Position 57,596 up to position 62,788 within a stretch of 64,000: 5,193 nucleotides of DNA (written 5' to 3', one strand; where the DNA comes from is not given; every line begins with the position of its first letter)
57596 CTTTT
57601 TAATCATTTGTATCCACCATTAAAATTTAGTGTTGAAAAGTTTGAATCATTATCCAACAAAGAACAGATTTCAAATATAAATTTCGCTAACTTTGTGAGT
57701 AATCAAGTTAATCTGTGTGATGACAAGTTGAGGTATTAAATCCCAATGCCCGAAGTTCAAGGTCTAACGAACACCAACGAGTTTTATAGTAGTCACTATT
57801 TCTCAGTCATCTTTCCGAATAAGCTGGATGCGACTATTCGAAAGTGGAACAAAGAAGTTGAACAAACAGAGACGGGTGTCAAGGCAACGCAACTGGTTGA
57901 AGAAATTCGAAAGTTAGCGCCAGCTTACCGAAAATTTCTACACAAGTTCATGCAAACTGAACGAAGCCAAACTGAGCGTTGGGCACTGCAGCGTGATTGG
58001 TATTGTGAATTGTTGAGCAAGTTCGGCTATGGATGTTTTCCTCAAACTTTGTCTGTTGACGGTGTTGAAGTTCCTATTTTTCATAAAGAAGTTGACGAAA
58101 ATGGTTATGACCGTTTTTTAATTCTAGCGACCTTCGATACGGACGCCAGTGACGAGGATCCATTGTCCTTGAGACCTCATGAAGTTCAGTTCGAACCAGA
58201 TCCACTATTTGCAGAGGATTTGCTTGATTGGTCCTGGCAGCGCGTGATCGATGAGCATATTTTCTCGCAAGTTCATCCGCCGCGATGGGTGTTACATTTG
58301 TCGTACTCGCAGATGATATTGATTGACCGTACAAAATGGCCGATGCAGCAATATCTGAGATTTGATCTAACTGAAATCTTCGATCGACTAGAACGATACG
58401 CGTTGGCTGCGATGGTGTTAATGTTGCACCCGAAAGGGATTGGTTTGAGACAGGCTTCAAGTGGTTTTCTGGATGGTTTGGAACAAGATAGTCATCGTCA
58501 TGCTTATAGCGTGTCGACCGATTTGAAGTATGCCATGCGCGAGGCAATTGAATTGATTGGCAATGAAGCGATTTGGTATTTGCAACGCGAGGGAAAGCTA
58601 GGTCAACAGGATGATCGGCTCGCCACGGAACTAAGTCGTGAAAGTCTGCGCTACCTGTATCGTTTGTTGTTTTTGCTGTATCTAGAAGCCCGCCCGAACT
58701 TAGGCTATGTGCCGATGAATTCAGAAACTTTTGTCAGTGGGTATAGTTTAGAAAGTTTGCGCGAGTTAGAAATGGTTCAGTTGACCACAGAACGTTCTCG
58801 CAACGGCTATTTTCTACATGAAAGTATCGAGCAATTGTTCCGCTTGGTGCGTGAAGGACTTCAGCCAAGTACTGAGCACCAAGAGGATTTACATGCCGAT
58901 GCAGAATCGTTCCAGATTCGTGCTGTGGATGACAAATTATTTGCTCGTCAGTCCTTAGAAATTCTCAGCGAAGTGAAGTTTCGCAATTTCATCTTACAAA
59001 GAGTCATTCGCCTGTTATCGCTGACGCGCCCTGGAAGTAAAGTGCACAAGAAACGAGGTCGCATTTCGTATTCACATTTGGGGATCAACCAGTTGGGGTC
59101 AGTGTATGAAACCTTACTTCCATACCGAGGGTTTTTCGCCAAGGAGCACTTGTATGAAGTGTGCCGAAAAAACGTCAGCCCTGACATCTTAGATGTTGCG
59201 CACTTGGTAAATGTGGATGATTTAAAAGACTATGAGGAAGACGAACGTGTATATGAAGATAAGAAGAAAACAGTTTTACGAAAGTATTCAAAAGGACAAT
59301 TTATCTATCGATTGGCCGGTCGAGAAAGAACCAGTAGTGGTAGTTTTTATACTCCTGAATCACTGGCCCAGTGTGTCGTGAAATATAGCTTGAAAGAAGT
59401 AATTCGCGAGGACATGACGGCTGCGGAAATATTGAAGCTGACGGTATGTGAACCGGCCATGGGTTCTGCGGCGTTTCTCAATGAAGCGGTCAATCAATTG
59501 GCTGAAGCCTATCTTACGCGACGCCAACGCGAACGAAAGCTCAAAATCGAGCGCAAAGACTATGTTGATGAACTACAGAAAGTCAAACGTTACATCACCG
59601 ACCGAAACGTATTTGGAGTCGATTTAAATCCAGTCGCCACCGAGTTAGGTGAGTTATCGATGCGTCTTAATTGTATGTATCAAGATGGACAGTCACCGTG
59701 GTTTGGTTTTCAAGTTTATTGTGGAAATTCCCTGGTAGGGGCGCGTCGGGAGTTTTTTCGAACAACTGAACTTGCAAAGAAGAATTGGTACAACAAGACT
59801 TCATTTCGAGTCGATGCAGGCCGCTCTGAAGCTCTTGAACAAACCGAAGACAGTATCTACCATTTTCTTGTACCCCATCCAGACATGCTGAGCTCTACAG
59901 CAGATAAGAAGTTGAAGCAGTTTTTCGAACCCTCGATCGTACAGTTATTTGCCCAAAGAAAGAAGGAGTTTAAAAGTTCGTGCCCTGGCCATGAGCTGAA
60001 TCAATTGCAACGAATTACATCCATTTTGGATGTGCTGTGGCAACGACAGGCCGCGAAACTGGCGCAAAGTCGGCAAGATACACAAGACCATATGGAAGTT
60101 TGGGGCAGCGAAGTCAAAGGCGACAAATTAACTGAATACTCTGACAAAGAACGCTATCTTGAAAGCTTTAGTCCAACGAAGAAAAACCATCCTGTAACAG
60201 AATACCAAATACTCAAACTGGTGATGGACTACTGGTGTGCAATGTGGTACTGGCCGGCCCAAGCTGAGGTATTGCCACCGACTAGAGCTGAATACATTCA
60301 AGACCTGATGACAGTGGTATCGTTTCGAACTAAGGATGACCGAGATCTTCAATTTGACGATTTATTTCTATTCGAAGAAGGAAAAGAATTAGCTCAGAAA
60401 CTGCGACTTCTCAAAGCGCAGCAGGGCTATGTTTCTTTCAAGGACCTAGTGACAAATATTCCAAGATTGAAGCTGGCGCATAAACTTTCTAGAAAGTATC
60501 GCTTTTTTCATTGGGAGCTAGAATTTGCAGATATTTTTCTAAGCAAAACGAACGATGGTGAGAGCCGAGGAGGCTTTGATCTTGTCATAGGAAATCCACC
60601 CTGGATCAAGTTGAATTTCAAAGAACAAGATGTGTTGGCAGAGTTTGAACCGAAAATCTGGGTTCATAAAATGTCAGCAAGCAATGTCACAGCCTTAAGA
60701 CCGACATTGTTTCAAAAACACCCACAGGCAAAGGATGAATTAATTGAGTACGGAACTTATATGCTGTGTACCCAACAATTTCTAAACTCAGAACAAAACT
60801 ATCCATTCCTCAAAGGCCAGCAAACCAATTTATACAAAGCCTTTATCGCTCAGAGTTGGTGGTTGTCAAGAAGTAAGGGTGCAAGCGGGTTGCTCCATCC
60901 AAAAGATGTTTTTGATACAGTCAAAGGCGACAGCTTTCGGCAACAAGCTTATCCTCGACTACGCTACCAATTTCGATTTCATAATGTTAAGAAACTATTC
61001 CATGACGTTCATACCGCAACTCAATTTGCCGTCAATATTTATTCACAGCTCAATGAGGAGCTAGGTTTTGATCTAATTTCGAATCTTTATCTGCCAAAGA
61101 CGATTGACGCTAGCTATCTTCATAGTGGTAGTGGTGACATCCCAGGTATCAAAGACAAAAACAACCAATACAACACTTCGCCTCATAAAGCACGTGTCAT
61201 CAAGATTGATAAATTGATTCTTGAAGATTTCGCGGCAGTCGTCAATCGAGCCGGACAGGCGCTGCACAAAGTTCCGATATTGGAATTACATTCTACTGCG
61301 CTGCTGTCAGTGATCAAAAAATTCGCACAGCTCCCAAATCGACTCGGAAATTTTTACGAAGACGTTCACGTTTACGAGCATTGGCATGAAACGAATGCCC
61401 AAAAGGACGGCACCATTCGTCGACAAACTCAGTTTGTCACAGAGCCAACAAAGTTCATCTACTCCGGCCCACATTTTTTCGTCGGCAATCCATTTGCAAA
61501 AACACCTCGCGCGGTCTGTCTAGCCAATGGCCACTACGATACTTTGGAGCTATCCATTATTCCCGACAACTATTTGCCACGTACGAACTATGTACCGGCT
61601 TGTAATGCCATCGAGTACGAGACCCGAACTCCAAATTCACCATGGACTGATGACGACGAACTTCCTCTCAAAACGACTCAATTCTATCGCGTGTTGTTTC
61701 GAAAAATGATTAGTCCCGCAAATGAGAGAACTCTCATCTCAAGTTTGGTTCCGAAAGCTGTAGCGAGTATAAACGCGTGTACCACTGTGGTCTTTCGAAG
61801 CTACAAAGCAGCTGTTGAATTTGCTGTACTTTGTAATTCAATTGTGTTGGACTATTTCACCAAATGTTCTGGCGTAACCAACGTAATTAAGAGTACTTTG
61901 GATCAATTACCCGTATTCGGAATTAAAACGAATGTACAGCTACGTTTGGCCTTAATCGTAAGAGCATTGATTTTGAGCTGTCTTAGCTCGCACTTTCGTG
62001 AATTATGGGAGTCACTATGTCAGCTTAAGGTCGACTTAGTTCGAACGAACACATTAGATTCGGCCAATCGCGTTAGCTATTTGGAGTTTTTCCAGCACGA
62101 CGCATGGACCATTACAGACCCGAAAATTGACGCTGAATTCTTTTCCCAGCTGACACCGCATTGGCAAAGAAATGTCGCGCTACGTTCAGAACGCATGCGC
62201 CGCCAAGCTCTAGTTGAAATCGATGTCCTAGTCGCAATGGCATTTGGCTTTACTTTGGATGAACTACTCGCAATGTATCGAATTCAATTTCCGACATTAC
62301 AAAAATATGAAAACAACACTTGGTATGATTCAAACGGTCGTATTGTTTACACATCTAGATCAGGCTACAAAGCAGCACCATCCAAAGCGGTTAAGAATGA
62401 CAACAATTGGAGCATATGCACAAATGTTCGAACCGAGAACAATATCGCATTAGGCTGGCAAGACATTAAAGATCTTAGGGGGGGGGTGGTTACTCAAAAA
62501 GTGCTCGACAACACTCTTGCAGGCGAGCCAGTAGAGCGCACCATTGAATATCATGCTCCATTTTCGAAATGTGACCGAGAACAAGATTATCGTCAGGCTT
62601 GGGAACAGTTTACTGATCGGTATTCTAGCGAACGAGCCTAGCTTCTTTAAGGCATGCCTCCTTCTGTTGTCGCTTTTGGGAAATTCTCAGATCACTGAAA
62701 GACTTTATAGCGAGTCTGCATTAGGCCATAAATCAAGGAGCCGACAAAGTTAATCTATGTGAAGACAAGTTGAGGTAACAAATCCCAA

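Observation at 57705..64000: Tandem pair of giant PglX/type IIG-like adenine methyltransferase paralogues with no visible partner or mobility genes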

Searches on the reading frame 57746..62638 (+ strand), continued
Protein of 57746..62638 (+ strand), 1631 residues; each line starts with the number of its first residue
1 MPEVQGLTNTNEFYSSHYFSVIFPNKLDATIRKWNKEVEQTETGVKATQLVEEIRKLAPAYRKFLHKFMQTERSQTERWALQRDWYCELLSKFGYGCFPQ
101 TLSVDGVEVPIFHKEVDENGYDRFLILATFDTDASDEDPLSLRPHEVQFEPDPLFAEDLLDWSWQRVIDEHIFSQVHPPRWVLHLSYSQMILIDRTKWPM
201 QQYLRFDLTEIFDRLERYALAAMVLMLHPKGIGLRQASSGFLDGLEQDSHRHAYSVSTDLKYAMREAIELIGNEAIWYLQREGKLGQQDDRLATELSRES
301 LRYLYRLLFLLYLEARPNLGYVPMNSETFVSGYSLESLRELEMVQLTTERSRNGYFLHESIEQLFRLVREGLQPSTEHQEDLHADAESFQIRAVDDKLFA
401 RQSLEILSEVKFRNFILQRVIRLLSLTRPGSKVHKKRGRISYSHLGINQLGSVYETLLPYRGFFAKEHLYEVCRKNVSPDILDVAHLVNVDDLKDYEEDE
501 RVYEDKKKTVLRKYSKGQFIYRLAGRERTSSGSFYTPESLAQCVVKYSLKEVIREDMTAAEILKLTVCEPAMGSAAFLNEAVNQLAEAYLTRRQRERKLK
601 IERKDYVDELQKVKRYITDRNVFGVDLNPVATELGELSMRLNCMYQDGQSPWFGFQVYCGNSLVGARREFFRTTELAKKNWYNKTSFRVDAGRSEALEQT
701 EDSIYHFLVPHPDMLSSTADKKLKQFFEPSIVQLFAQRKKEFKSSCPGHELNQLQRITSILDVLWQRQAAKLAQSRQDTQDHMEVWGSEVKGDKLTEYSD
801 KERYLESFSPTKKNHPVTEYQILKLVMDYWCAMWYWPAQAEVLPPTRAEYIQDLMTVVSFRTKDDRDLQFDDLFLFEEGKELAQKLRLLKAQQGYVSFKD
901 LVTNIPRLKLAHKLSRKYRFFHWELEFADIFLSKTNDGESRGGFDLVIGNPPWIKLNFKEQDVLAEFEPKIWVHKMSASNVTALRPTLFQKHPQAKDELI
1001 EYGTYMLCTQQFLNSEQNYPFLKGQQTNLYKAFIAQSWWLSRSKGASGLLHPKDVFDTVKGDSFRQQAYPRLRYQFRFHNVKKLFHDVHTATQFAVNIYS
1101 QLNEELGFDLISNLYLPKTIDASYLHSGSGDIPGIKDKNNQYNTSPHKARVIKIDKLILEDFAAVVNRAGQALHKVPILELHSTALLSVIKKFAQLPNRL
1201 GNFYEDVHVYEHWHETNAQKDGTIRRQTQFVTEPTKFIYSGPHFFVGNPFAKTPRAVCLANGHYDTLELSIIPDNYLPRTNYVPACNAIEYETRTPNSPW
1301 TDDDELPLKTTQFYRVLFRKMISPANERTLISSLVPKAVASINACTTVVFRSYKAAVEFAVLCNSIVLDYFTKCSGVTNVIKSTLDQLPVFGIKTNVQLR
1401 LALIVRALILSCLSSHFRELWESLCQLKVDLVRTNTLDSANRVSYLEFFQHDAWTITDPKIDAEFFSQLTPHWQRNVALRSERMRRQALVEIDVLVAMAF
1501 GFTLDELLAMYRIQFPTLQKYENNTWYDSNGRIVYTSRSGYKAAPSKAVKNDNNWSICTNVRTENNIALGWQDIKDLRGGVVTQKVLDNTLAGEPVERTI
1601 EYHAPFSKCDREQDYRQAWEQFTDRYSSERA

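Call 56: find_encoding_contigs(protein=P0010, flank=10000, max_places=3)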
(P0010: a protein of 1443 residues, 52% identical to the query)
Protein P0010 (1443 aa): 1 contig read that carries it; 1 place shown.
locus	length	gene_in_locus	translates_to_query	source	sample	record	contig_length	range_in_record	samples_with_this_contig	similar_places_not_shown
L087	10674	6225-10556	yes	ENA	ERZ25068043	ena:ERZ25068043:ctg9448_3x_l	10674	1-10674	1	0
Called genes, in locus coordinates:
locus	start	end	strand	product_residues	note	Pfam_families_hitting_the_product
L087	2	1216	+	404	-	?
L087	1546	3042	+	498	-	PF04851:ResIII, PF00176:SNF2-rel_dom, PF00270:DEAD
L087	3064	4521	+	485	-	PF13701:DDE_Tnp_1_4, PF01609:DDE_Tnp_1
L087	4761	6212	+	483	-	PF00271:Helicase_C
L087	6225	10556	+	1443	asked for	PF07669:Eco57I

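Call 71: find_encoding_contigs(protein=P0005, flank=10000, max_places=3)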
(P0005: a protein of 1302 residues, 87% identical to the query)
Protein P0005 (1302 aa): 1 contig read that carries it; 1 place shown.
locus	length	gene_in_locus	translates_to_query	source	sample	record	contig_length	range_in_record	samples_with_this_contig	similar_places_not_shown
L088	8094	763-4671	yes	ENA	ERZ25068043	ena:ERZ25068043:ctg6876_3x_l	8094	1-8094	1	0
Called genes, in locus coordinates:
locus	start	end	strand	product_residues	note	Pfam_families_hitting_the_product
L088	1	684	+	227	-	?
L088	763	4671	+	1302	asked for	PF02384:N6_Mtase (faint), PF07669:Eco57I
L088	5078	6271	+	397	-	-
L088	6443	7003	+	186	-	PF02384:N6_Mtase (weak)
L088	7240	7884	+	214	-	PF07669:Eco57I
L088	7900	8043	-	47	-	-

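Call 72: find_encoding_contigs(protein=P0128, flank=10000, max_places=3)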
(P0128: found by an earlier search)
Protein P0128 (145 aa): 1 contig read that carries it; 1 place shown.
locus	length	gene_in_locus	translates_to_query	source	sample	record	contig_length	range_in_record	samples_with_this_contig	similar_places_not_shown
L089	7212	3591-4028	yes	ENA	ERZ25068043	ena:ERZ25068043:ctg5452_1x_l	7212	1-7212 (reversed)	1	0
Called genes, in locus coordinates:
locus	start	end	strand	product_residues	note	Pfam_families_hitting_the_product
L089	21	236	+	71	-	-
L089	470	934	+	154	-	-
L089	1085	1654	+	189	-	-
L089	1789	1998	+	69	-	-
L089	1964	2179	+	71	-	-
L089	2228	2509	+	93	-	-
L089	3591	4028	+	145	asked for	-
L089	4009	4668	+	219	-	-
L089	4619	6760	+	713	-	PF02384:N6_Mtase (faint), PF07669:Eco57I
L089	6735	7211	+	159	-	?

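Call 90: search_dna_similar(query=window:57746-62638:+, collection=plasmids, mode=protein, max_evalue=1e-50, max_rows=15)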
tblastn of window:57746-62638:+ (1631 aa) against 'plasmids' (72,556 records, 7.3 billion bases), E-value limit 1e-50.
Records with a match: 30; places in all: 30; records where one place covers at least 80% of the query: 27.
Best place of each record, by identity: <60% 30.
By first word of the organism name: Escherichia 15; Streptomyces 3; Klebsiella 2; Haematobacter 2; Aulosira 1; Nostoc 1; Pseudanabaena 1; Cylindrospermopsis 1; Microvirga 1; Gemmobacter 1; and 2 more.
By predicted mobility (MOB-suite, as given by PLSDB): conjugative 12; non-mobilizable 11; mobilizable 7.
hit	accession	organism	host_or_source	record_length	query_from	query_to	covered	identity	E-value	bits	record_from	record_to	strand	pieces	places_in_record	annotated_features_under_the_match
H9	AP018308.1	Aulosira laxa NIES-50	-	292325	1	1629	100%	40.3%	0e+0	1161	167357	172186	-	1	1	hypothetical protein (x2)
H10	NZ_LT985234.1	Escherichia coli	-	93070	6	1623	99%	40.0%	0e+0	1119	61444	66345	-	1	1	class I SAM-dependent DNA methyltransferase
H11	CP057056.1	Escherichia coli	culture,Pooled cattle faecal samples ...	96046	6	1623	99%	40.0%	0e+0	1119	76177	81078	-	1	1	class I SAM-dependent DNA methyltransferase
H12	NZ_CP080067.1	Escherichia coli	Homo sapiens,tissue sample,Human feces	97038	6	1623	99%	40.0%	0e+0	1138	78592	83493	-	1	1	class I SAM-dependent DNA methyltransferase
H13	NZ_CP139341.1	Escherichia coli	pork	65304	6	1623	99%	39.9%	0e+0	1110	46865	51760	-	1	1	class I SAM-dependent DNA methyltransferase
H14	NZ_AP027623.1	Escherichia coli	Homo sapiens,whole organism,feces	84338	6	1623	99%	39.8%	0e+0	1112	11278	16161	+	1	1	class I SAM-dependent DNA methyltransferase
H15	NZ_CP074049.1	Escherichia coli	Pig,pure culture,Rectal Swab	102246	6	1623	99%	39.6%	0e+0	1108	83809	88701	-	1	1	class I SAM-dependent DNA methyltransferase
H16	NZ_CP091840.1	Escherichia coli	Equus ferus caballus ...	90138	6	1623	99%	39.5%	0e+0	1097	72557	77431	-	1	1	class I SAM-dependent DNA methyltransferase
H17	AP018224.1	Nostoc linckia NIES-25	-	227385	1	1628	100%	39.2%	0e+0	1133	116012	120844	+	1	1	hypothetical protein (x2)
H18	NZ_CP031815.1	Klebsiella pneumoniae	Homo sapiens,rectal swab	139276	6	1623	99%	39.3%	0e+0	1103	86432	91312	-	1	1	class I SAM-dependent DNA methyltransferase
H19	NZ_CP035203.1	Klebsiella pneumoniae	Homo sapiens,stool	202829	6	1623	99%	39.3%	0e+0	1103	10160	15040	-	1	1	class I SAM-dependent DNA methyltransferase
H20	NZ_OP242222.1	Escherichia coli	Homo sapiens,stool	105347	6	1623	99%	39.3%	0e+0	1098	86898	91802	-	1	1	class I SAM-dependent DNA methyltransferase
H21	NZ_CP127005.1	Escherichia coli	mixed culture,pork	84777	6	1623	99%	39.2%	0e+0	1110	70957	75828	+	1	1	class I SAM-dependent DNA methyltransferase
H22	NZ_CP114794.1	Escherichia coli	single cell,soil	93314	105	1623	93%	41.6%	0e+0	1109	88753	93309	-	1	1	none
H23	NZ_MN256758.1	Escherichia coli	-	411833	63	1623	96%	40.1%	0e+0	1100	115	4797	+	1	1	none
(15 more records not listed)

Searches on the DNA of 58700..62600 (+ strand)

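Call 52: search_dna_similar(query=window:58700-62600:+, collection=ecoli_genomes, mode=distant, max_evalue=0.01, max_rows=8)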
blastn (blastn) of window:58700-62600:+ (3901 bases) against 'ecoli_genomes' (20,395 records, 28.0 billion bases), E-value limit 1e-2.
Records with a match: 132; places in all: 133; records where one place covers at least 80% of the query: 0.
Genomes with a match: 132 of 5426; with a place that covers at least 80% of the query: 0. Places per genome that has any: lowest 1, median 1, highest 2. On chromosomes: 123 places; on plasmids: 10.
Best place of each record, by identity: 60-80% 132.
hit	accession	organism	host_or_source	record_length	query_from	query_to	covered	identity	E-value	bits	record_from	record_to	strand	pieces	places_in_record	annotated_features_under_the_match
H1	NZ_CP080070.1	Escherichia coli strain 19SZHZ713Rt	Homo sapiens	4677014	355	2795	7%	73.3%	5e-5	179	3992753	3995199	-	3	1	class I SAM-dependent DNA methyltransferase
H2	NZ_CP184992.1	Escherichia coli strain CUPS SST 5/1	Slaughterhouse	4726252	355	2795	7%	73.3%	5e-5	179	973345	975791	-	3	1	class I SAM-dependent DNA methyltransferase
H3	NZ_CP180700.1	Escherichia coli strain CUPS05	Slaughterhouse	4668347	355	2795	7%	73.3%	5e-5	179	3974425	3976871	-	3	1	class I SAM-dependent DNA methyltransferase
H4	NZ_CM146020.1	Escherichia coli strain XPF_3_complete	Pork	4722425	355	2795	7%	73.3%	5e-5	179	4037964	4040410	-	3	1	DNA methyltransferase family protein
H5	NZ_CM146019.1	Escherichia coli strain YDMW_2_complete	Sewage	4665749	355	2795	7%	73.3%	5e-5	179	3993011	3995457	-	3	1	DNA methyltransferase family protein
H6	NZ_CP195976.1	Escherichia coli strain H9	Water sample from the Juan Diaz River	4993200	730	2795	5%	73.0%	5e-5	123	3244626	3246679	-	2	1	hypothetical protein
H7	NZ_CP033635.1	Escherichia coli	chicken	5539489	3436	3645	5%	66.2%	2e-4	60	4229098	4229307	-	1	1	class I SAM-dependent DNA methyltransferase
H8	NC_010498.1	Escherichia coli SMS-3-5 strain SMS-3-5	-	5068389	3436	3645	5%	66.2%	2e-4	60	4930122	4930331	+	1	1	class I SAM-dependent DNA methyltransferase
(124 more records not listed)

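Call 53: get_annotated_region(hit=H8, flank=12000)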
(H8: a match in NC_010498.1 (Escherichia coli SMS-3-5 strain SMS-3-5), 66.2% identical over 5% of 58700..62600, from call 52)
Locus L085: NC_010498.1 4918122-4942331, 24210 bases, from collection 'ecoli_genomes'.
description: Escherichia coli SMS-3-5, complete sequence
organism: Escherichia coli SMS-3-5 strain SMS-3-5 (NCBI taxid 439855)
replicon: chromosome; assembly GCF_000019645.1
host: -; source: -; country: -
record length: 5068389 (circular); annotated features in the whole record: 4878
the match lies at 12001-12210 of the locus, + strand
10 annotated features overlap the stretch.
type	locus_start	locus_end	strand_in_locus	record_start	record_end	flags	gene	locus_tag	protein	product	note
CDS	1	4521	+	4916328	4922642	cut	-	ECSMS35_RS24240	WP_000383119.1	DEAD/DEAH box helicase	-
CDS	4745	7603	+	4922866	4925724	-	-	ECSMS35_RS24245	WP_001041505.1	DEAD/DEAH box helicase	-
CDS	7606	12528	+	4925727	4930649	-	-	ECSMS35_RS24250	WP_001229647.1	class I SAM-dependent DNA methyltransferase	-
CDS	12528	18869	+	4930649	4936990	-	-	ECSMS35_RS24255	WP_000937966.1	DEAD/DEAH box helicase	-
CDS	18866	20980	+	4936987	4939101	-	-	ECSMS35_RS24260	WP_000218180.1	UvrD-helicase domain-containing protein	-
CDS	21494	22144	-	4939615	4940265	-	-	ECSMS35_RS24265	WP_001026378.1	hypothetical protein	-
CDS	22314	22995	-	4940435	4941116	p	-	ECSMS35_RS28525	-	hypothetical protein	frameshifted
CDS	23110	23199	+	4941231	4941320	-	-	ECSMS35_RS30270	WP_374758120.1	hypothetical protein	-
CDS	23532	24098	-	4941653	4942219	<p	-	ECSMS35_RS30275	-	sialate O-acetylesterase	incomplete; partial in the middle of a contig; missing C-terminus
CDS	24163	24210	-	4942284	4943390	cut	nanM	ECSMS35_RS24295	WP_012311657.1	N-acetylneuraminate epimerase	-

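Call 54: get_annotated_region(hit=H1, flank=10000)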
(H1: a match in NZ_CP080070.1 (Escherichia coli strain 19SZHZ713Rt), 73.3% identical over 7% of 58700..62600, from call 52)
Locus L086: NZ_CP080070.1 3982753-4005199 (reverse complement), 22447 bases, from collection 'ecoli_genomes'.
description: Escherichia coli strain 19SZHZ713Rt chromosome, complete genome
organism: Escherichia coli strain 19SZHZ713Rt (NCBI taxid 562)
replicon: chromosome; assembly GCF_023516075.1
host: Homo sapiens; source: Human feces; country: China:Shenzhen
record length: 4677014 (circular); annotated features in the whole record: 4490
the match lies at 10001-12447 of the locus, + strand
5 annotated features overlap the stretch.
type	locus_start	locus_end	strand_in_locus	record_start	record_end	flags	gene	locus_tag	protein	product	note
CDS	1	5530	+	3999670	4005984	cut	-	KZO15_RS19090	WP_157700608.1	DEAD/DEAH box helicase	-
CDS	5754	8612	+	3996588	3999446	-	-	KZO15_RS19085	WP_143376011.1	DEAD/DEAH box helicase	-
CDS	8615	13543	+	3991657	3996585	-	-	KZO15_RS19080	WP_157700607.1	class I SAM-dependent DNA methyltransferase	-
CDS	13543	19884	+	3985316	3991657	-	-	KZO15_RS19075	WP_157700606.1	DEAD/DEAH box helicase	-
CDS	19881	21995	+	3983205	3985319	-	-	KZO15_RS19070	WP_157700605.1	UvrD-helicase domain-containing protein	-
